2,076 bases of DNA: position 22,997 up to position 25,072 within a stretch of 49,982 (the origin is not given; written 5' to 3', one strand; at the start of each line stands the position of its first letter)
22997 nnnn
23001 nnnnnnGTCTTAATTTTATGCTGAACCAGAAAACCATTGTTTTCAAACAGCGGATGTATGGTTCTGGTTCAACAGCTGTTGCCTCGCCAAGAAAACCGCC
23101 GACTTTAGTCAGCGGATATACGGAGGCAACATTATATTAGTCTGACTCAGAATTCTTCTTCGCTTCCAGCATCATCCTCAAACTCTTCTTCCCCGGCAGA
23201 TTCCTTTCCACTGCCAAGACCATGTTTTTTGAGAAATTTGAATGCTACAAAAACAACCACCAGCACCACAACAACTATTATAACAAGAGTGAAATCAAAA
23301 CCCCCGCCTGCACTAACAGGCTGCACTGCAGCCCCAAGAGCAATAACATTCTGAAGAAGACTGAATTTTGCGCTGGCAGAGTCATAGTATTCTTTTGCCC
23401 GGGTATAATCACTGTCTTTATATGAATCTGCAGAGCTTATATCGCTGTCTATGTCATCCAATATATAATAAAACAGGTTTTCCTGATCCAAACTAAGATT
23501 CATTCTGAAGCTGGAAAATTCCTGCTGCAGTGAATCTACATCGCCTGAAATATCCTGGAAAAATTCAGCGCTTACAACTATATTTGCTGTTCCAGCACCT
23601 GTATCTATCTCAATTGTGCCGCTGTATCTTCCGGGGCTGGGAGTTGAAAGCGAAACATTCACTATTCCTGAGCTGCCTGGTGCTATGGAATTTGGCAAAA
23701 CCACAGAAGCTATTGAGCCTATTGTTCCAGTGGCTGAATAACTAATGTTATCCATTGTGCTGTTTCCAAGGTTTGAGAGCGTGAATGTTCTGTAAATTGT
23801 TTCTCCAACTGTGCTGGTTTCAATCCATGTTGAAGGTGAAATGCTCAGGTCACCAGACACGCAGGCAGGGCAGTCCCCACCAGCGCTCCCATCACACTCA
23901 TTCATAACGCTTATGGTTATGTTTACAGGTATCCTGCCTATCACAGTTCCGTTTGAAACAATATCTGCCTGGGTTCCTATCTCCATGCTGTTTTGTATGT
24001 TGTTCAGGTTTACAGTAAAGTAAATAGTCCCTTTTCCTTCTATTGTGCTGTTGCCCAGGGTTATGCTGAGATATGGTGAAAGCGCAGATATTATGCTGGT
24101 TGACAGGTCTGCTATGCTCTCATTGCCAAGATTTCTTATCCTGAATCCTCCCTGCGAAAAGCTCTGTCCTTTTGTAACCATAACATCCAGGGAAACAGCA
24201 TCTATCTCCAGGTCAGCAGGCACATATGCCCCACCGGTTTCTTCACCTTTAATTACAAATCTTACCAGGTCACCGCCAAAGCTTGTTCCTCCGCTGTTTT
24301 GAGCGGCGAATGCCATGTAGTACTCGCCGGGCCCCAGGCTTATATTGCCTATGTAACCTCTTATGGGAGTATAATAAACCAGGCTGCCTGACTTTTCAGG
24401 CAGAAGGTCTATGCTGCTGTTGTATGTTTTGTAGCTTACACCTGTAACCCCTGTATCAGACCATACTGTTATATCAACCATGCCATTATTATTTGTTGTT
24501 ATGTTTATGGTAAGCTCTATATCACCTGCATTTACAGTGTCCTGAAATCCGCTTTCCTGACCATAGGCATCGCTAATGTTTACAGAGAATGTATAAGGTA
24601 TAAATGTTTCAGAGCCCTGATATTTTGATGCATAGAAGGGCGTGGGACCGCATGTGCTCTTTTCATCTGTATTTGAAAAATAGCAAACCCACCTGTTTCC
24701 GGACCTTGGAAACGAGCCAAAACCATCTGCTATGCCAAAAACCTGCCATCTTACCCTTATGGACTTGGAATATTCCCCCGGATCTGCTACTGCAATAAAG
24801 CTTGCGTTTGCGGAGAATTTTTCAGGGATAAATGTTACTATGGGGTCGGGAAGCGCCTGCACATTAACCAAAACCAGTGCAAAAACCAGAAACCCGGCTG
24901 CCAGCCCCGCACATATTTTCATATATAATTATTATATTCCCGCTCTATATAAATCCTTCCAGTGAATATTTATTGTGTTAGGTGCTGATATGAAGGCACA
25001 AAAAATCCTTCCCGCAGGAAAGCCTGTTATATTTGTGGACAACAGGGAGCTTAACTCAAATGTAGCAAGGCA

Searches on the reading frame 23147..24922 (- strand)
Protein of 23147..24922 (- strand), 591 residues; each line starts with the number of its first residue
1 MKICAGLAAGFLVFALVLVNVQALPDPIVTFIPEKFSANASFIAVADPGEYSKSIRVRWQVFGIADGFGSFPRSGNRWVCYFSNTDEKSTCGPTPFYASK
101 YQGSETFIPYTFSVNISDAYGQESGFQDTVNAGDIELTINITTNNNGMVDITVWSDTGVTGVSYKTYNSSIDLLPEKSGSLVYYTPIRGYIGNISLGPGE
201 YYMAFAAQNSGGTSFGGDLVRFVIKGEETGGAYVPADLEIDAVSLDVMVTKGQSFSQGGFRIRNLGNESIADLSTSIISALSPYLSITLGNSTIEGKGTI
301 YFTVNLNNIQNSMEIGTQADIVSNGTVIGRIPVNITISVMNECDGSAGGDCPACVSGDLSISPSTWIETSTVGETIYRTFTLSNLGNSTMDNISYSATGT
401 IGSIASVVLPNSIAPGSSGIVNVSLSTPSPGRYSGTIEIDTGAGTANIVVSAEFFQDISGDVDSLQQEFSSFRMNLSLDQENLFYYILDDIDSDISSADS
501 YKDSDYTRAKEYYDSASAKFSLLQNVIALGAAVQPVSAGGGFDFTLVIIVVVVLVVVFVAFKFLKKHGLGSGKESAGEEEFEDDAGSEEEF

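Call 26: search_protein_families(library=pfam, proteins=[window:23147-24922:-])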
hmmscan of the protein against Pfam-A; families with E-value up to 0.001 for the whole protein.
window:23147-24922:- (591 aa): 0 families

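Call 89: search_protein_families(library=ncbifam, max_evalue=0.01, proteins=[window:23147-24922:-])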
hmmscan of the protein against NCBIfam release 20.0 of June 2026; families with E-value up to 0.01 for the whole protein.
window:23147-24922:- (591 aa): 1 family
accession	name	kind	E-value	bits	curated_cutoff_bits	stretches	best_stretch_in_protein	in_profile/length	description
NF012200.0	choice_anch_D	domain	1.2e-08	35.5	45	1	356-443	14-105/108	choice-of-anchor D domain-containing protein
